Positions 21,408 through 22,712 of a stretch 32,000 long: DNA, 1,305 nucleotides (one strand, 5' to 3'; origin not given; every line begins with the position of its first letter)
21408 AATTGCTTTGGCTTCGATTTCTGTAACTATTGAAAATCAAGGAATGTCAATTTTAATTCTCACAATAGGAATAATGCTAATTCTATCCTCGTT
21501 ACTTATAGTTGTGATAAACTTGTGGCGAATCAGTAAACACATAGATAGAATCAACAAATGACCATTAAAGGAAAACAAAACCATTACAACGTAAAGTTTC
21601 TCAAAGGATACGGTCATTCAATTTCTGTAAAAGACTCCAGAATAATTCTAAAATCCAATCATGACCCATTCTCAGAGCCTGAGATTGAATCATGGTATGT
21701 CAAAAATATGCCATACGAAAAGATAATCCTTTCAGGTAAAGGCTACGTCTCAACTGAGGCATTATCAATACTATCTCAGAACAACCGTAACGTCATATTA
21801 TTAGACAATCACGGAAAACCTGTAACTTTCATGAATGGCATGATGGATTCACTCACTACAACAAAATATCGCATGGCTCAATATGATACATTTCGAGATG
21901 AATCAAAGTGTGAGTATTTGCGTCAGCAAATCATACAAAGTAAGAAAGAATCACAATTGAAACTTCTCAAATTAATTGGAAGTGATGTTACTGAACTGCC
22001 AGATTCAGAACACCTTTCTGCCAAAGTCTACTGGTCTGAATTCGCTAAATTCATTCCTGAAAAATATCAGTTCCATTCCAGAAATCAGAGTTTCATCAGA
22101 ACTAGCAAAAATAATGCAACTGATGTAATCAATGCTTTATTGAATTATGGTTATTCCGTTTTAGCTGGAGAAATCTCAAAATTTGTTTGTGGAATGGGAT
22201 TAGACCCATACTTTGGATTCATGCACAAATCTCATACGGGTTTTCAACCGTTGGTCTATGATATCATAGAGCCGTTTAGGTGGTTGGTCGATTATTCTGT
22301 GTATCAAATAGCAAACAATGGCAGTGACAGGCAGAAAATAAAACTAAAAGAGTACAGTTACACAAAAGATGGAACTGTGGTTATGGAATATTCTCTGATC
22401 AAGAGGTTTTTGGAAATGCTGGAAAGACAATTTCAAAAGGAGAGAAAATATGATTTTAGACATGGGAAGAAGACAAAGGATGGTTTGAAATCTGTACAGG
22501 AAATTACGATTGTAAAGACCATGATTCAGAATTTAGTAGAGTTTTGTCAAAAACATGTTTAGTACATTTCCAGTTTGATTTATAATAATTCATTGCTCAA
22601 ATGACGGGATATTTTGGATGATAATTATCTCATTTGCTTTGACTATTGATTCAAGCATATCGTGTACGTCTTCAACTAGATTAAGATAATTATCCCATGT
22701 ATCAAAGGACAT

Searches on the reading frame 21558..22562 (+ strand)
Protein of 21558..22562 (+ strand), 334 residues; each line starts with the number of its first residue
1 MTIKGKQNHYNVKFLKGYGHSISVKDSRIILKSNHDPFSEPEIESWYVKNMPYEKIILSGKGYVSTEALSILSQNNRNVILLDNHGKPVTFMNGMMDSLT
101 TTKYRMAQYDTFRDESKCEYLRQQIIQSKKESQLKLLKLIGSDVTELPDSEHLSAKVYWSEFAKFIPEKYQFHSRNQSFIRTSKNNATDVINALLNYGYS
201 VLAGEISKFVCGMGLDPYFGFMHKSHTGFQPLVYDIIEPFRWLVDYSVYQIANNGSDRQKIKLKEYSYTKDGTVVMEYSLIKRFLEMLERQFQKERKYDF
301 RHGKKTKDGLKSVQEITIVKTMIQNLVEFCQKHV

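Call 7: search_protein_families(library=pfam, proteins=[window:21558-22562:+], max_evalue=0.01)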
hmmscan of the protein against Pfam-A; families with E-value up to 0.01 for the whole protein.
window:21558-22562:+ (334 aa): 1 family
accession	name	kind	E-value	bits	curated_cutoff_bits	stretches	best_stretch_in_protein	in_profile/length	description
PF01867.21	Cas_Cas1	-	1.6e-42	146.1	22.3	2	143-289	147-282/283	CRISPR associated protein Cas1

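Call 18: find_homologous_proteins(query=window:21558-22562:+, max_evalue=1e-10)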
Query window:21558-22562:+ (334 aa): 1055 proteins with E <= 1e-10 among 2501 candidates; the best 120 are listed.
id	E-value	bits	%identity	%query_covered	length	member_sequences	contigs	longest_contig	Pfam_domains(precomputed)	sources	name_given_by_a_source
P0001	3.0e-222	755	100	100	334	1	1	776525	PF01867.22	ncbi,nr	ncbi:MAG: CRISPR-associated endonuclease Cas1 [Nitrosarchaeum sp.]|nr:CRISPR-associated endonuclease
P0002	4.6e-197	672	88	99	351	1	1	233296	PF01867.22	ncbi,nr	ncbi:MAG: CRISPR-associated endonuclease Cas1 [Nitrosarchaeum sp.]|nr:CRISPR-associated endonuclease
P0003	1.2e-192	658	85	99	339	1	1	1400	PF01867.22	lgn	-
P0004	1.4e-192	657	85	99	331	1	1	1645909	PF01867.22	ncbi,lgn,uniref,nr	ncbi:CRISPR-associated endonuclease Cas1 [Nitrosopumilus sp. K4]|uniref:CRISPR-associated endonuclea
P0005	7.5e-191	652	85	99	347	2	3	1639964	PF01867.22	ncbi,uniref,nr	ncbi:CRISPR-associated Cas1 family protein [Candidatus Nitrosopumilus koreensis AR1]|uniref:CRISPR-a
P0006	1.4e-190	651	86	99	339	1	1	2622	PF01867.22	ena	-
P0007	2.5e-188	643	83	100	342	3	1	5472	PF01867.22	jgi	-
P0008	4.1e-186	636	82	99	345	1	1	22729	PF01867.22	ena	-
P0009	1.1e-185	635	82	99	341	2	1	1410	PF01867.22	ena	-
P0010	1.8e-185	634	84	99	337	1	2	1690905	PF01867.22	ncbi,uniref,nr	ncbi:CRISPR-associated endonuclease Cas1 [Candidatus Nitrosopumilus sediminis]|uniref:CRISPR-associa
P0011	2.2e-185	634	82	99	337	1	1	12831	PF01867.22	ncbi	-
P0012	2.7e-185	633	82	99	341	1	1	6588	PF01867.22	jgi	jgi:CRISPR-associated protein Cas1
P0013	2.7e-185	633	83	99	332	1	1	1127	PF01867.22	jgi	-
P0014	8.4e-185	632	82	99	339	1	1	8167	PF01867.22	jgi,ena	-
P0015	1.1e-184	631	82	99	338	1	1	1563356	PF01867.22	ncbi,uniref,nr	ncbi:CRISPR-associated endonuclease Cas1 [Nitrosopumilus cobalaminigenes]|uniref:CRISPR-associated e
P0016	7.4e-184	629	82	99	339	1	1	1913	PF01867.22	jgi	-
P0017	3.7e-183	626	83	99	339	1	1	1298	PF01867.22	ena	-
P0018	7.5e-183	625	81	99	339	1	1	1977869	PF01867.22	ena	-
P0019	7.7e-183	625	81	99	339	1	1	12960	PF01867.22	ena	-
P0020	8.6e-183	625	82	99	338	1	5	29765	PF01867.22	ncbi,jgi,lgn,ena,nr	ncbi:MAG: CRISPR-associated endonuclease Cas1 [Nitrosopumilales archaeon CG_4_9_14_0_2_um_filter_34_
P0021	1.9e-182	624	80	99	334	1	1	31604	PF01867.22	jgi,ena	-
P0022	5.5e-182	622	82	99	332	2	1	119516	PF01867.22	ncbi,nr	ncbi:MAG: CRISPR-associated endonuclease Cas1 [Nitrosopumilus sp.]|nr:CRISPR-associated endonuclease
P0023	2.9e-181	620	82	99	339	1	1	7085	PF01867.22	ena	-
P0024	3.3e-181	620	79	100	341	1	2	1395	PF01867.22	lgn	-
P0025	3.4e-181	620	81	99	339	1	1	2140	PF01867.22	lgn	-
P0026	2.7e-180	617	80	99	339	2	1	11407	PF01867.22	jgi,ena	-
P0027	4.3e-180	616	80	99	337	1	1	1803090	PF01867.22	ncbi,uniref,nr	ncbi:CRISPR-associated endonuclease Cas1 [Nitrosopumilus adriaticus]|uniref:CRISPR-associated endonu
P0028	5.7e-180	616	82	99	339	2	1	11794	PF01867.22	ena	-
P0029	2.3e-179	614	81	99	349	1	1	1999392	PF01867.22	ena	-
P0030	5.5e-179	613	78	99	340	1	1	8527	PF01867.22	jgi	-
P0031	2.9e-178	610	79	99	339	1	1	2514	PF01867.22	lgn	-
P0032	4.0e-178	610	79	99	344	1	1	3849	PF01867.22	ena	-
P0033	4.3e-178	610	80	99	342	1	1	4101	PF01867.22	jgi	jgi:CRISPR-associated protein Cas1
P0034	9.9e-178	608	80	99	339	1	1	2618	PF01867.22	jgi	-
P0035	1.0e-177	608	79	99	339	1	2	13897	PF01867.22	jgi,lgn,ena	-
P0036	1.2e-177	608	79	99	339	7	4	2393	PF01867.22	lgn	-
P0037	1.5e-177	608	80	99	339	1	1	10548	PF01867.22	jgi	-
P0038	2.0e-177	607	79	99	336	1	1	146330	PF01867.22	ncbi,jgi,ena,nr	ncbi:MAG: CRISPR-associated endonuclease Cas1 [Nitrosopumilus sp.]|nr:CRISPR-associated endonuclease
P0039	2.5e-177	607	80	99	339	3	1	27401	PF01867.22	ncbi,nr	ncbi:MAG: CRISPR-associated endonuclease Cas1 [Nitrosopumilus sp.]|nr:CRISPR-associated endonuclease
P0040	4.0e-177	606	79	99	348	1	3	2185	PF01867.22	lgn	-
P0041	2.9e-176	604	81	99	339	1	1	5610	PF01867.22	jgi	-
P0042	1.3e-175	602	80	99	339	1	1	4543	PF01867.22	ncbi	-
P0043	2.3e-175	601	78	99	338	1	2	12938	PF01867.22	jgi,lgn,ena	-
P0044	4.8e-175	600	78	99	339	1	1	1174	PF01867.22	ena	-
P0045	4.9e-175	600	79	99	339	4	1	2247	PF01867.22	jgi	-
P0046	5.8e-175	599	79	99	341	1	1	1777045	PF01867.22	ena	-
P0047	5.8e-175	599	77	99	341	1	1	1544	PF01867.22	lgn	-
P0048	7.9e-175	599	77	99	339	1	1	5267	PF01867.22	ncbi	-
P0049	9.0e-175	599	78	99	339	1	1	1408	PF01867.22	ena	-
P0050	1.1e-174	598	77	99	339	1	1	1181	PF01867.22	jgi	-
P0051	1.5e-174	598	79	99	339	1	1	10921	PF01867.22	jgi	-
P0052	3.5e-174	597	79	99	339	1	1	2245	PF01867.22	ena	-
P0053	5.2e-174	596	77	99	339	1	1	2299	PF01867.22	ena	-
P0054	5.4e-174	596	77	99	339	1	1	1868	PF01867.22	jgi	-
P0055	5.9e-174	596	78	99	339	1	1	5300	PF01867.22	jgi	-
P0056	6.3e-173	593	78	99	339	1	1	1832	PF01867.22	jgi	-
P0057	7.2e-173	592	77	99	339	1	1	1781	PF01867.22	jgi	-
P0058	9.4e-173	592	76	99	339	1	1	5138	PF01867.22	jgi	-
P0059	1.2e-172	592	77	99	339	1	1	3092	PF01867.22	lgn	-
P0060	2.3e-172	591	78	99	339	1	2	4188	PF01867.22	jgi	-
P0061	2.9e-172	591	77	99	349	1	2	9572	PF01867.22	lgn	-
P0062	3.0e-172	590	77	99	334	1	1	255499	PF01867.22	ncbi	ncbi:MAG: CRISPR-associated endonuclease Cas1 [Candidatus Nitrosopumilus sp. bin_68KS]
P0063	3.1e-172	590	75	100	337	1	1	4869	PF01867.22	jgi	-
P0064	7.2e-172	589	77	99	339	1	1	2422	PF01867.22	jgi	-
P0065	8.0e-172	589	78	99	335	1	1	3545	PF01867.22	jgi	-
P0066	1.0e-171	589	78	99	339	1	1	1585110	PF01867.22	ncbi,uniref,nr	ncbi:CRISPR-associated endonuclease Cas1 [Nitrosopumilus oxyclinae]|uniref:CRISPR-associated endonuc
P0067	1.3e-171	588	76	99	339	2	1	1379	PF01867.22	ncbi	-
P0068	1.4e-171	588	78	99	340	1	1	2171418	PF01867.22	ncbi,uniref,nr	ncbi:CRISPR-associated endonuclease Cas1 [Nitrosopumilus ureiphilus]|uniref:CRISPR-associated endonu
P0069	1.8e-171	588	76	99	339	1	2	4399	PF01867.22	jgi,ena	-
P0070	3.5e-171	587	78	99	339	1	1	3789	PF01867.22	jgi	-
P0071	6.0e-171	586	75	99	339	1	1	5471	PF01867.22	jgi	-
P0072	7.4e-171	586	78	99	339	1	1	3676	PF01867.22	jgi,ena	-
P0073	1.1e-170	585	76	99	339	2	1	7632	PF01867.22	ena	-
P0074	5.6e-170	583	76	99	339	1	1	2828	PF01867.22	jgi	-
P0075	7.3e-170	583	77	99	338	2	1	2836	PF01867.22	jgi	jgi:CRISPR-associated protein Cas1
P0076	1.4e-169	582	77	99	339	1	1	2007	PF01867.22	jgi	-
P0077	2.2e-169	581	77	99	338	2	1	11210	PF01867.22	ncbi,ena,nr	ncbi:MAG: CRISPR-associated endonuclease Cas1 [Nitrosopumilus sp.]|nr:CRISPR-associated endonuclease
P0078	2.4e-169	581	77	99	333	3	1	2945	PF01867.22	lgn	-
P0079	2.8e-169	581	77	99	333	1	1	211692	PF01867.22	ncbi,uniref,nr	ncbi:CRISPR-associated endonuclease Cas1 [Nitrosopumilus sp.]|uniref:CRISPR-associated endonuclease 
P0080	1.3e-168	578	76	99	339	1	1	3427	PF01867.22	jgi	-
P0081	4.4e-168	577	75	99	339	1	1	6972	PF01867.22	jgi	-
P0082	1.7e-167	575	76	99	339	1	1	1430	PF01867.22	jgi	-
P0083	2.4e-167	574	74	99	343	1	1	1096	PF01867.22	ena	-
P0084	6.8e-167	573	75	100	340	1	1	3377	PF01867.22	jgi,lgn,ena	-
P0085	8.0e-167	573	75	99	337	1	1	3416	PF01867.22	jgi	-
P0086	1.5e-166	572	75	98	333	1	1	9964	PF01867.22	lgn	-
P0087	2.0e-166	571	76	98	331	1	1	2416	PF01867.22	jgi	-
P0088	2.2e-166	571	75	100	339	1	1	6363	PF01867.22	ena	-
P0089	1.8e-165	568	73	99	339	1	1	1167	PF01867.22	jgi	-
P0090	3.1e-165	567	75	98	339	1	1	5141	PF01867.22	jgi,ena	-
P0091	1.5e-164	565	74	99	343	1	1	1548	PF01867.22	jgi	-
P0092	1.6e-164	565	73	99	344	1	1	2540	PF01867.22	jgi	-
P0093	3.4e-164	564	74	99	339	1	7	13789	PF01867.22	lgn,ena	-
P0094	3.4e-164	564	73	99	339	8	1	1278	PF01867.22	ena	-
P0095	5.0e-164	563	75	99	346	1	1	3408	PF01867.22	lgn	-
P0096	1.1e-163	562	72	99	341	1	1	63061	PF01867.22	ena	-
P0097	1.7e-163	562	72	99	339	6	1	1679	PF01867.22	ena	-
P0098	1.2e-162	559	74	99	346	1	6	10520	PF01867.22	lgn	-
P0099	4.1e-162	557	72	99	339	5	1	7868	PF01867.22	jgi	-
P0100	1.2e-161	556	71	99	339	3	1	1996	PF01867.22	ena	-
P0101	2.3e-161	555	73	98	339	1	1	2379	PF01867.22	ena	-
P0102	4.7e-160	550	72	99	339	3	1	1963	PF01867.22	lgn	-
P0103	4.9e-160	550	71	99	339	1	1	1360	PF01867.22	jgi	-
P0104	6.6e-160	550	72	99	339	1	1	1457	PF01867.22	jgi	-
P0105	1.7e-159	549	71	99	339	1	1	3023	PF01867.22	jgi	jgi:CRISPR-associated protein Cas1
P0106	2.9e-159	548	70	99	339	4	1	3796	PF01867.22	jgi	-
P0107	4.3e-158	544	72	99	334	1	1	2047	PF01867.22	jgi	-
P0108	4.7e-158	544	76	93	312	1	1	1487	PF01867.22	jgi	jgi:CRISPR-associated protein Cas1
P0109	4.0e-157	541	77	91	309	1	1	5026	PF01867.22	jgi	-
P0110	1.1e-156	539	70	99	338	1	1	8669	PF01867.22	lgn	-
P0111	1.4e-156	539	80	87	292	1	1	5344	PF01867.22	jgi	-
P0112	1.8e-156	539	71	99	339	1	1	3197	PF01867.22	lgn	-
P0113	1.6e-154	532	81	84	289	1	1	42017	PF01867.22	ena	-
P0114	9.5e-153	526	69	99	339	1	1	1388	PF01867.22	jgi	-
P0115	1.7e-152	526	69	99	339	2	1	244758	PF01867.22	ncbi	ncbi:MAG: CRISPR-associated endonuclease Cas1 [Nitrosarchaeum sp.]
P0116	2.7e-152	525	67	99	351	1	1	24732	PF01867.22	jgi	jgi:CRISPR-associated protein Cas1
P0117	3.5e-152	525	68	99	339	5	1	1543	PF01867.22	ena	-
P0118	5.6e-152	524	69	99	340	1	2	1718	PF01867.22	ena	-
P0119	6.3e-152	524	69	99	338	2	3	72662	PF01867.22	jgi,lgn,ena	-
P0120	1.4e-151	523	69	99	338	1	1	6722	PF01867.22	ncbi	-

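Call 20: find_related_loci(query=A1, collection=genome_contigs, flank=10000)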
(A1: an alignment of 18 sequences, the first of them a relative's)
Query A1 (334 aa) in genome_contigs; peptide patterns used: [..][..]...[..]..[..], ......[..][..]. (x = any residue, [..] = any of these).
600 stretches matched a pattern (row limit reached: there are more); 591 encode a relative of the query (tblastn E <= 1e-3); the best 80 are kept; 80 distinct loci.
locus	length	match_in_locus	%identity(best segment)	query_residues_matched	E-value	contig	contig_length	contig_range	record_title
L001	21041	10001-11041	63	1-330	2e-155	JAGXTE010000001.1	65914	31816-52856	MAG: Nitrosarchaeum sp. isolate CROMO_BS_83_3_0 c_000000001303, whole genome shotgun sequence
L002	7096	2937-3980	61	1-330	2e-147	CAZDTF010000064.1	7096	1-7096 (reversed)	MAG TPA_asm: uncultured Nitrosopumilaceae archaeon isolate SRP273308_co1_237 genome assembly, contig: NODE_17727_length_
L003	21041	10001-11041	60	1-330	3e-140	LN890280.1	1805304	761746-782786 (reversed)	Candidatus Nitrosotalea devanaterra genome assembly, chromosome: 1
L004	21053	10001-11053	48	1-330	8e-108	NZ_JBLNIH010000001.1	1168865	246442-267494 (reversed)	Candidatus Nitrososphaera sp. FF02 1, whole genome shotgun sequence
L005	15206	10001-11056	48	1-330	2e-107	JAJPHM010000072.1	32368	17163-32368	MAG: Nitrososphaeraceae archaeon isolate Centralia_MAG_167 k107_947100, whole genome shotgun sequence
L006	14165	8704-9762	47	1-330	5e-102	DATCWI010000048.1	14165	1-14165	MAG TPA_asm: Nitrososphaera sp. isolate SMAG_U7407 k141_90635, whole genome shotgun sequence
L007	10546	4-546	65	150-330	9e-82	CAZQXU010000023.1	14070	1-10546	MAG TPA_asm: uncultured Nitrosopumilaceae archaeon isolate SRP287453_co1_174 genome assembly, contig: NODE_8064_length_1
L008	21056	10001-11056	48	1-330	2e-106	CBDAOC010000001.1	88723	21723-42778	MAG: Nitrososphaerales archaeon isolate e30e03c6-d171-4630-a17b-0e0776d16b44 genome assembly, contig: contig_1, whole ge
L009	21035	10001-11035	38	1-326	5e-66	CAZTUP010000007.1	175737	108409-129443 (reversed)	MAG TPA_asm: uncultured Candidatus Nitrosotenuis sp. isolate binchicken_co200_76 genome assembly, contig: k141_460391, w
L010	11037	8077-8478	68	1-134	6e-58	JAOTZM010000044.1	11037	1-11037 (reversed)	MAG: Nitrosopumilus sp. isolate 21_July_SF_Bin12 21_July_SF_Bin12_scaffold_346_c1, whole genome shotgun sequence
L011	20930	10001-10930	30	11-298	1e-30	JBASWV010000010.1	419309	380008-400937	MAG: Candidatus Nitrosotenuis sp. isolate MFD03231_ilm_asm_bin23 k127_149606, whole genome shotgun sequence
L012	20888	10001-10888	28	11-299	6e-29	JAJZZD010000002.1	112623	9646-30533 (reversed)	MAG: Candidatus Micrarchaeota archaeon isolate TL1-5.bin98 NODE_101_length_112623_cov_1.843354, whole genome shotgun seq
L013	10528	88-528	38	141-292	5e-29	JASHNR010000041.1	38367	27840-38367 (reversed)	MAG: Nitrosopumilaceae archaeon isolate JOPF002 JOPF_N012_contig_40905, whole genome shotgun sequence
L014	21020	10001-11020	28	14-332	5e-29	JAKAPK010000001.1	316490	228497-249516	MAG: Nanoarchaeota archaeon isolate YF1.bin65 NODE_9_length_316490_cov_7.212297, whole genome shotgun sequence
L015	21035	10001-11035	26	11-334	2e-28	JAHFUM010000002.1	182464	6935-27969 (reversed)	MAG: Nitrosarchaeum sp. isolate nzgw8 NODE_53_length_182465_cov_19.346652, whole genome shotgun sequence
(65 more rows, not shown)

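Call 21: find_encoding_contigs(protein=P0005, flank=10000, max_places=2)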
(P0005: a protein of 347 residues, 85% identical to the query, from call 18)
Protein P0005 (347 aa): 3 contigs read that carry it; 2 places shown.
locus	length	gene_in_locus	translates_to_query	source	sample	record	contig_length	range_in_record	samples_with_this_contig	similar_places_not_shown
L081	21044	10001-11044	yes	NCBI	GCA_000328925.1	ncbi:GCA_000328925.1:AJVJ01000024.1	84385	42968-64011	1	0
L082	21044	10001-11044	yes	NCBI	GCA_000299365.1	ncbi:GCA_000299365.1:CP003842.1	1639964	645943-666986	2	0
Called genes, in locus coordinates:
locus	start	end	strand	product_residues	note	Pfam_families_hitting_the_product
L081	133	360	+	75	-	PF13424:TPR_12 (weak), PF13432:TPR_16, PF13371:TPR_9 (weak), PF14559:TPR_19, PF13431:TPR_17 (weak), PF00515:TPR_1, PF07719:TPR_2, PF13181:TPR_8 (weak), +5 more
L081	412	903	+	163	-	-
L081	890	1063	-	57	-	-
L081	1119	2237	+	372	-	PF04055:Radical_SAM, PF19288:CofH_C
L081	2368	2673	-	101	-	PF01910:Thiamine_BP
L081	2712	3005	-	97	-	-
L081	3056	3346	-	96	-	-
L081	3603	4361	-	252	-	-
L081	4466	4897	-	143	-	-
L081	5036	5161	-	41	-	-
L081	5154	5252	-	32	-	-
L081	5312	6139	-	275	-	PF02621:VitK2_biosynth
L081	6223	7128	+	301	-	PF01380:SIS (faint)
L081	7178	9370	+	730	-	PF00009:GTP_EFTU, PF22042:EF-G_D2, PF03144:GTP_EFTU_D2, PF14492:EFG_III, PF03764:EFG_IV, PF00679:EFG_C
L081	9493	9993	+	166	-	-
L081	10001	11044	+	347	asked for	PF01867:Cas_Cas1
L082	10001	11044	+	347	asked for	PF01867:Cas_Cas1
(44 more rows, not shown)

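Call 22: find_encoding_contigs(protein=P0002, flank=10000, max_places=2)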
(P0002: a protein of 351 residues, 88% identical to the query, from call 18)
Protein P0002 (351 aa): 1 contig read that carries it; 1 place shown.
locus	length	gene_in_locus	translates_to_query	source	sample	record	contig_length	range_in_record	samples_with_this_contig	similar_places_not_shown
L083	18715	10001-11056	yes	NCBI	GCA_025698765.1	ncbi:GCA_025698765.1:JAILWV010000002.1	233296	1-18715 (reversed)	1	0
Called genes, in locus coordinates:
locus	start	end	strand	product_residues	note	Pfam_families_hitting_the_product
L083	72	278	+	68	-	-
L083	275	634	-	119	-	-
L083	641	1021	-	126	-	PF20364:DUF6659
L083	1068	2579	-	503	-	PF01835:MG2 (weak)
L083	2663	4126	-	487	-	-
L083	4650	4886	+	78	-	-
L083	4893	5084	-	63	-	-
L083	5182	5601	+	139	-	-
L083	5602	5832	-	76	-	-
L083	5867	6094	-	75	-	-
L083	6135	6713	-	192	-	PF03965:Penicillinase_R (weak)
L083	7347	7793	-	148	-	PF13420:Acetyltransf_4 (weak), PF00583:Acetyltransf_1, PF13673:Acetyltransf_10, PF13508:Acetyltransf_7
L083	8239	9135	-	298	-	-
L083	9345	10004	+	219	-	-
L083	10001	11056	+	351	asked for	PF01867:Cas_Cas1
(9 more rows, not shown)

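Call 23: find_encoding_contigs(protein=P0004, flank=10000, max_places=2)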
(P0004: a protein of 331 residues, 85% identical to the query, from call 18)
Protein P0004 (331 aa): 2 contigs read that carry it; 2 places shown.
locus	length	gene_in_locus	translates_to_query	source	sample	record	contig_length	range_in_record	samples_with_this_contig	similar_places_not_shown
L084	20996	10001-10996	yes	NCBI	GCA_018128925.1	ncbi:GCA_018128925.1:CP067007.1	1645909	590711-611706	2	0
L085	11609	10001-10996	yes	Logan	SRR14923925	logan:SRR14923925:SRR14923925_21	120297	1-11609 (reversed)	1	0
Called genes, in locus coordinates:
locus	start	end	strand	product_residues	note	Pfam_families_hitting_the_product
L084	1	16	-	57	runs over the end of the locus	-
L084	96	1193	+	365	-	PF04055:Radical_SAM, PF19288:CofH_C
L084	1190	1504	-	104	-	PF01910:Thiamine_BP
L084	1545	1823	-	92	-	-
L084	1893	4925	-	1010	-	-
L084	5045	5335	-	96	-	-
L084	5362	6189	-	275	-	PF02621:VitK2_biosynth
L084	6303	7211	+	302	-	PF01380:SIS (faint)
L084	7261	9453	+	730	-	PF00009:GTP_EFTU, PF22042:EF-G_D2, PF03144:GTP_EFTU_D2, PF14492:EFG_III, PF03764:EFG_IV, PF00679:EFG_C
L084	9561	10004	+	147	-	-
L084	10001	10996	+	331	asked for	PF01867:Cas_Cas1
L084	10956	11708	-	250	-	-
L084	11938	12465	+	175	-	-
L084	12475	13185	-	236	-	PF08378:NERD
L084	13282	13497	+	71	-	-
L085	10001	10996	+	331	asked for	PF01867:Cas_Cas1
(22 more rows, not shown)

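Call 26: find_encoding_contigs(protein=P0010, flank=10000, max_places=1)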
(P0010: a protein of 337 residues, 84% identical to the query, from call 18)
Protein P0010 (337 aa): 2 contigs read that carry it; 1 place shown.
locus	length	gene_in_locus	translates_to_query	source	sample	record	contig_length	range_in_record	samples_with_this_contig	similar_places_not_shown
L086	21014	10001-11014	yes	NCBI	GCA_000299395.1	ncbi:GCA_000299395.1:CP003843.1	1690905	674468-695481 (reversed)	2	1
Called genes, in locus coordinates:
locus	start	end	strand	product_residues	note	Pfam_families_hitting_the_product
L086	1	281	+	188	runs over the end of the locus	-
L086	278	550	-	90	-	PF01927:Mut7-C (weak), PF18478:PIN_10 (weak), PF18480:DUF5615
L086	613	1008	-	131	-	PF20364:DUF6659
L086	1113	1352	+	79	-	-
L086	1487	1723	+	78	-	-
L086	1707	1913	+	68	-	-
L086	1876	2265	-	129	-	-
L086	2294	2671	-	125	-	PF20364:DUF6659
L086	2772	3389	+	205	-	PF01135:PCMT (weak), PF01596:Methyltransf_3, PF13847:Methyltransf_31 (weak), PF13578:Methyltransf_24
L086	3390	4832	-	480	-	-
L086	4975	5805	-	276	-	PF00127:Copper-bind (weak)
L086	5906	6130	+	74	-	-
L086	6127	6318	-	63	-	-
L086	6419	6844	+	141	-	-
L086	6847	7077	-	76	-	-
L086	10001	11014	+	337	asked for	PF01867:Cas_Cas1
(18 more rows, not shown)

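Call 27: find_encoding_contigs(protein=P0015, flank=10000, max_places=1)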
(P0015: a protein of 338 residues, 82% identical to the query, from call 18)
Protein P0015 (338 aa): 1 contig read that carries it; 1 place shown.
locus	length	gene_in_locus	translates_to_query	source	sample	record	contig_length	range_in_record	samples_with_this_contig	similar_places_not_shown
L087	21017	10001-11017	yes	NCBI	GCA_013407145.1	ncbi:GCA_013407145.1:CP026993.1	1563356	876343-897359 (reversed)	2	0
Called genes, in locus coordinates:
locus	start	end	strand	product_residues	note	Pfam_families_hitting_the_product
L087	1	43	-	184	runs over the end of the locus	PF00226:DnaJ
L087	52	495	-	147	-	PF13404:HTH_AsnC-type, PF13412:HTH_24, PF01037:AsnC_trans_reg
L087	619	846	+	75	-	PF00515:TPR_1 (weak), PF07719:TPR_2 (weak), PF13424:TPR_12 (weak), PF13432:TPR_16, PF13371:TPR_9, PF13414:TPR_11, PF00515:TPR_1, PF07719:TPR_2, +6 more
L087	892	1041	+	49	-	-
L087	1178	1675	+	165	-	-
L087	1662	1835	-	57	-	-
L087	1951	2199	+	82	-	-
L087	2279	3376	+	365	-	PF04055:Radical_SAM, PF19288:CofH_C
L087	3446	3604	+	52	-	-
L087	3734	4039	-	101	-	PF01910:Thiamine_BP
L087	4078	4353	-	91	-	-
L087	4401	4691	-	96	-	-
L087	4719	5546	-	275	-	PF02621:VitK2_biosynth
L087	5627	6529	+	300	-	PF01380:SIS (faint)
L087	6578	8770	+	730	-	PF00009:GTP_EFTU, PF22042:EF-G_D2, PF03144:GTP_EFTU_D2, PF14492:EFG_III, PF03764:EFG_IV, PF00679:EFG_C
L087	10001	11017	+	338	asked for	PF01867:Cas_Cas1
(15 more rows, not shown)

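Call 28: find_encoding_contigs(protein=P0027, flank=10000, max_places=1)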
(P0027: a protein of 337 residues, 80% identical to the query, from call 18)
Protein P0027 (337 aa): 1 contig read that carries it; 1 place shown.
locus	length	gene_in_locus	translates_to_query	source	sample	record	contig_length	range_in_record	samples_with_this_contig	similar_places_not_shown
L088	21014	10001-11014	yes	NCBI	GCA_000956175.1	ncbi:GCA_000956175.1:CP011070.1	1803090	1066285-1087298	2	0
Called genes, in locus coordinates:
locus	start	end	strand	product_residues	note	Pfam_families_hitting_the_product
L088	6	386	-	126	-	PF20364:DUF6659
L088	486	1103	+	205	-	PF01135:PCMT, PF01596:Methyltransf_3, PF13578:Methyltransf_24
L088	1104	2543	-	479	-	-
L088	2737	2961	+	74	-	-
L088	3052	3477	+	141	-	-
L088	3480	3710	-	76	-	-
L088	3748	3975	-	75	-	-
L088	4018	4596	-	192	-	-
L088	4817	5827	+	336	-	PF00072:Response_reg, PF18551:TackOD1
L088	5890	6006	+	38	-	-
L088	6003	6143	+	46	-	-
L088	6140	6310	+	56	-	-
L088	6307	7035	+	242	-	PF06725:3D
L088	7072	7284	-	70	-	-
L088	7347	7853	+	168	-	-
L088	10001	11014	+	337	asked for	PF01867:Cas_Cas1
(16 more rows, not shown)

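Call 29: find_encoding_contigs(protein=P0066, flank=10000, max_places=1)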
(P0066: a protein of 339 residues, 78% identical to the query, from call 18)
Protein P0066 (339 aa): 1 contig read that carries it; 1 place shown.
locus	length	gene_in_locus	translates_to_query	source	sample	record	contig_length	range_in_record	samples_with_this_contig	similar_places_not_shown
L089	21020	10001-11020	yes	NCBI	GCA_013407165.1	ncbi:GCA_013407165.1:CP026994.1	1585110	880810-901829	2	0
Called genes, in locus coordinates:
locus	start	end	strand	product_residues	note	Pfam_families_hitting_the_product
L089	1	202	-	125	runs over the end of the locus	PF20364:DUF6659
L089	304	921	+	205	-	PF01596:Methyltransf_3, PF01135:PCMT (weak), PF13847:Methyltransf_31 (weak), PF13578:Methyltransf_24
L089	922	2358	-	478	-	-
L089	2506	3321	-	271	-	PF00127:Copper-bind (weak)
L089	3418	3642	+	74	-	-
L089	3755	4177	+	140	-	-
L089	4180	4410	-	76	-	-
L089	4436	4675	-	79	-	-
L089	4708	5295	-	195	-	-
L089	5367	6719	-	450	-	PF00753:Lactamase_B (faint)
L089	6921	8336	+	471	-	PF20720:nSTAND3 (faint), PF06745:ATPase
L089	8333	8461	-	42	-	-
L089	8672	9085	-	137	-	-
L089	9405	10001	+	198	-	-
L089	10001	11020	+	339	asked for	PF01867:Cas_Cas1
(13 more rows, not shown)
